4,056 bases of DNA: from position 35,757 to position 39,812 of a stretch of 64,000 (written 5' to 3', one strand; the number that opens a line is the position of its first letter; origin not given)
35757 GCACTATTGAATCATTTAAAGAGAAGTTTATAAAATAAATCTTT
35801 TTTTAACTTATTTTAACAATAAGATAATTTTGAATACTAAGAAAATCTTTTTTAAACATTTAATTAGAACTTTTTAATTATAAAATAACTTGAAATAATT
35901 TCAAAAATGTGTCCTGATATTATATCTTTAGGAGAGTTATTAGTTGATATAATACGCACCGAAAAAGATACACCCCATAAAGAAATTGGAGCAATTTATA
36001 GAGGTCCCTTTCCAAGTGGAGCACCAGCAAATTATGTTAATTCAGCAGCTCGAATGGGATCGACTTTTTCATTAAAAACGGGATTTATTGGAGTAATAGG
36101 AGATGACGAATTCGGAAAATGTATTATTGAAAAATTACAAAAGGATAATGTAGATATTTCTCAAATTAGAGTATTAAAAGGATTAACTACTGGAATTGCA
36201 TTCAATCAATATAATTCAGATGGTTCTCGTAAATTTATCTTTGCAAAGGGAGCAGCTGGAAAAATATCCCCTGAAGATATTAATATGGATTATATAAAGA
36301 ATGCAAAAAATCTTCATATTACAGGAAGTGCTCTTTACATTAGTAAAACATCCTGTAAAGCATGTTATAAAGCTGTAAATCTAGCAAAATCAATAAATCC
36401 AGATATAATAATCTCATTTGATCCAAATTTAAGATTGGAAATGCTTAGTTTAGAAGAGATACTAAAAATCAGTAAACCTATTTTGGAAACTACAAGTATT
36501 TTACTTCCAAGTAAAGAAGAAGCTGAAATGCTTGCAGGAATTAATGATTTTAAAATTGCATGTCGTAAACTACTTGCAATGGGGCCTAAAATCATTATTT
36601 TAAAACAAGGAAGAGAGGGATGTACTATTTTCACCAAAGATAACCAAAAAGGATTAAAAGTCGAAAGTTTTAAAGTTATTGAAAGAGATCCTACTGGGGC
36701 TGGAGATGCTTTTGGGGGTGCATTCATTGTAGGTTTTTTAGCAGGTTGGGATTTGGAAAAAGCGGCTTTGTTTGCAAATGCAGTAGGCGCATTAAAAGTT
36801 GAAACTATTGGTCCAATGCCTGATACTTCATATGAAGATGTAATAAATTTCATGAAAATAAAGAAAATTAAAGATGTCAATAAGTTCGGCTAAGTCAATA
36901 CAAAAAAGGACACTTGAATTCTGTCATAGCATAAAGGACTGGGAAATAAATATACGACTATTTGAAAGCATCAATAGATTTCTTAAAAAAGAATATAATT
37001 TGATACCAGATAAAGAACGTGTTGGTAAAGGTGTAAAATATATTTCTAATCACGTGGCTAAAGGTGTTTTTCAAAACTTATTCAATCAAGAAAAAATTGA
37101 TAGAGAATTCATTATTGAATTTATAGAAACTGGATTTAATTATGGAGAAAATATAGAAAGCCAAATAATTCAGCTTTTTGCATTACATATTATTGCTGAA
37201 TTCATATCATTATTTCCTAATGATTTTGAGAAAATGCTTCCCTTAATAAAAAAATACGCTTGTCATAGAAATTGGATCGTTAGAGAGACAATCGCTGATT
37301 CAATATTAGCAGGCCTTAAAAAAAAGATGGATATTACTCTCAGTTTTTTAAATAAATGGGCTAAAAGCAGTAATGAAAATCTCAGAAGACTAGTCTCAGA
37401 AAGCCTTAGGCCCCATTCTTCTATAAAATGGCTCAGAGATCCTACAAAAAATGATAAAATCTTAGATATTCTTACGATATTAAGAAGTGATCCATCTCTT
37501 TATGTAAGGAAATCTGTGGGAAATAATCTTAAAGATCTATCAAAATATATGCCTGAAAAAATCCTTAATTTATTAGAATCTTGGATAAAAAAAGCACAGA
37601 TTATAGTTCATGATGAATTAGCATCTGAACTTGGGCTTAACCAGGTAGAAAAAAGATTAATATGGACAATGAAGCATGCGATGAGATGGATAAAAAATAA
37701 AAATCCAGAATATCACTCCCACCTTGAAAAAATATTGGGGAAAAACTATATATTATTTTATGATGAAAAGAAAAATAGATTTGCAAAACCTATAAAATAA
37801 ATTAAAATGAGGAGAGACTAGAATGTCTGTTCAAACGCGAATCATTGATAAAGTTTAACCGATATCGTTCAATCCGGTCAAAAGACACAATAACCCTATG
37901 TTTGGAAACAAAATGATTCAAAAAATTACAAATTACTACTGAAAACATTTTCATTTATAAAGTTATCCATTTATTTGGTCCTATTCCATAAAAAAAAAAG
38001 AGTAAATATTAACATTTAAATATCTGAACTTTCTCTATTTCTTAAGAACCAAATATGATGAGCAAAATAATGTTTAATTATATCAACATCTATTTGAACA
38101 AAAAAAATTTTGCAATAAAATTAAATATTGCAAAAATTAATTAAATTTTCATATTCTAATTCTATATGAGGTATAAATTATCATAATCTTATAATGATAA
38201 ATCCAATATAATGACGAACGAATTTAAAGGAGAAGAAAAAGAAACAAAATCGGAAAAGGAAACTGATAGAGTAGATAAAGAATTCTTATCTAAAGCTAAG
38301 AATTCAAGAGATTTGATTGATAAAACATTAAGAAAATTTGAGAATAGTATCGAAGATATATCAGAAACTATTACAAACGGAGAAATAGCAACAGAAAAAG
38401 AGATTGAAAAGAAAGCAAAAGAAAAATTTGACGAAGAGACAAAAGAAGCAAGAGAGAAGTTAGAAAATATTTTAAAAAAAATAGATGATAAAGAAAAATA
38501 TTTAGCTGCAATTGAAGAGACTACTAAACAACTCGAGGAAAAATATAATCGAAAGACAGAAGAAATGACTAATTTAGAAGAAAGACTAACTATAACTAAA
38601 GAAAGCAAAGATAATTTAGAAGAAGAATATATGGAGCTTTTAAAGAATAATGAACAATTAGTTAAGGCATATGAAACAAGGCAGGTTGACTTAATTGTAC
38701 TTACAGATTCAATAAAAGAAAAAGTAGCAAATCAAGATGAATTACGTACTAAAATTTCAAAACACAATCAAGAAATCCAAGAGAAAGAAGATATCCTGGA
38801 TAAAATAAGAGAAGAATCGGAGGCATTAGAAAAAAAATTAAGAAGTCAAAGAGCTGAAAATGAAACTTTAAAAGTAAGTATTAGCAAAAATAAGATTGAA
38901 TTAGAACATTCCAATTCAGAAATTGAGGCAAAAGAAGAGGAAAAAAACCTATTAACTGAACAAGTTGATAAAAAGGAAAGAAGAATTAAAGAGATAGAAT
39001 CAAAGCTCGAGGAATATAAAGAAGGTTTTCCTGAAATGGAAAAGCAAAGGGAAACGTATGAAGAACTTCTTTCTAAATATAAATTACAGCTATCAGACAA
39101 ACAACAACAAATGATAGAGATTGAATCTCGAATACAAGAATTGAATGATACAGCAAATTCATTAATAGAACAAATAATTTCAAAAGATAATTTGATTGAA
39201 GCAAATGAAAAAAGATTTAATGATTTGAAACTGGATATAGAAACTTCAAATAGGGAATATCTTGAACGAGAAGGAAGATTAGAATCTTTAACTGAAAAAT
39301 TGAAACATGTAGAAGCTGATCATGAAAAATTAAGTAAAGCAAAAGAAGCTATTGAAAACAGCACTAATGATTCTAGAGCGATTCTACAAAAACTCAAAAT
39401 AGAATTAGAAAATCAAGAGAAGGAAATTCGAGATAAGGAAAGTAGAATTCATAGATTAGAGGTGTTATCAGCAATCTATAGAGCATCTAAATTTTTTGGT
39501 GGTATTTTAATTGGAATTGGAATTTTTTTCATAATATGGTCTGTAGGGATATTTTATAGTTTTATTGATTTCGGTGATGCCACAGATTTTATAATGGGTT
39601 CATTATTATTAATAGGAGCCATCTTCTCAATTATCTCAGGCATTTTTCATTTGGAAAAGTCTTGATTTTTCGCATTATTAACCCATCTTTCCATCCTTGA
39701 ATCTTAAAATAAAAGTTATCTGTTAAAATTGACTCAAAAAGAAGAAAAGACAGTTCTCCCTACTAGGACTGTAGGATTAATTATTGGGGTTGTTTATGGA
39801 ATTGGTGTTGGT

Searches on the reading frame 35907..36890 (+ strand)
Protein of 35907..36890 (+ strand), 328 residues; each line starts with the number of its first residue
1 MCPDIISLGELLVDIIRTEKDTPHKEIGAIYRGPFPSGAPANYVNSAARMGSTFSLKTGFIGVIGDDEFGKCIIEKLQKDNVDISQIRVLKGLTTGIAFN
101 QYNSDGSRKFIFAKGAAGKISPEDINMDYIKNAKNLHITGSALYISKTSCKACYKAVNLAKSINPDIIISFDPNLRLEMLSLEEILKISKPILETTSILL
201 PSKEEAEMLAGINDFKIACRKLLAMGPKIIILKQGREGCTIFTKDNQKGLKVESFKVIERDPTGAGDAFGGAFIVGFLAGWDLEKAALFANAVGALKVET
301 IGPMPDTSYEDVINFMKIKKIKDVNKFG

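Call 32: search_protein_families(library=pfam, proteins=[window:35907-36890:+], max_evalue=0.001)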
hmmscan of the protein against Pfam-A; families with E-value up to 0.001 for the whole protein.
window:35907-36890:+ (328 aa): 2 families
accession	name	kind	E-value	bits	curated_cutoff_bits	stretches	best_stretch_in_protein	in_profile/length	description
PF00294.29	PfkB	-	1.7e-50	172.5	25.8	1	4-304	3-296/302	pfkB family carbohydrate kinase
PF08543.17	Phos_pyr_kin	-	8.8e-06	25.7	27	1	179-288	103-222/246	Phosphomethylpyrimidine kinase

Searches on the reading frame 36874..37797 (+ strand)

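Call 32: search_protein_families(library=pfam, proteins=[window:36874-37797:+], max_evalue=0.001)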
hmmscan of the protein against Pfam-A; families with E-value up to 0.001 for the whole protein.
window:36874-37797:+ (308 aa): 2 families
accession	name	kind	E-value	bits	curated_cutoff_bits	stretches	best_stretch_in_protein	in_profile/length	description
PF08713.17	DNA_alkylation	-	3e-09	37.3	21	1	61-236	38-196/213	DNA alkylation repair enzyme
PF02985.28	HEAT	-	3.8e-05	24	23.5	0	196-225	1-30/31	HEAT repeat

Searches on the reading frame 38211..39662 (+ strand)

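Call 32: search_protein_families(library=pfam, proteins=[window:38211-39662:+], max_evalue=0.001)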
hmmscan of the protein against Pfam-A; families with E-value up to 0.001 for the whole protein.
window:38211-39662:+ (484 aa): 1 family
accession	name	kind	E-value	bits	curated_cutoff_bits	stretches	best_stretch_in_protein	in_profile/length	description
PF08614.16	ATG16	-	0.00021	22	33.7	0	210-361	31-178/200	Autophagy protein 16 (ATG16)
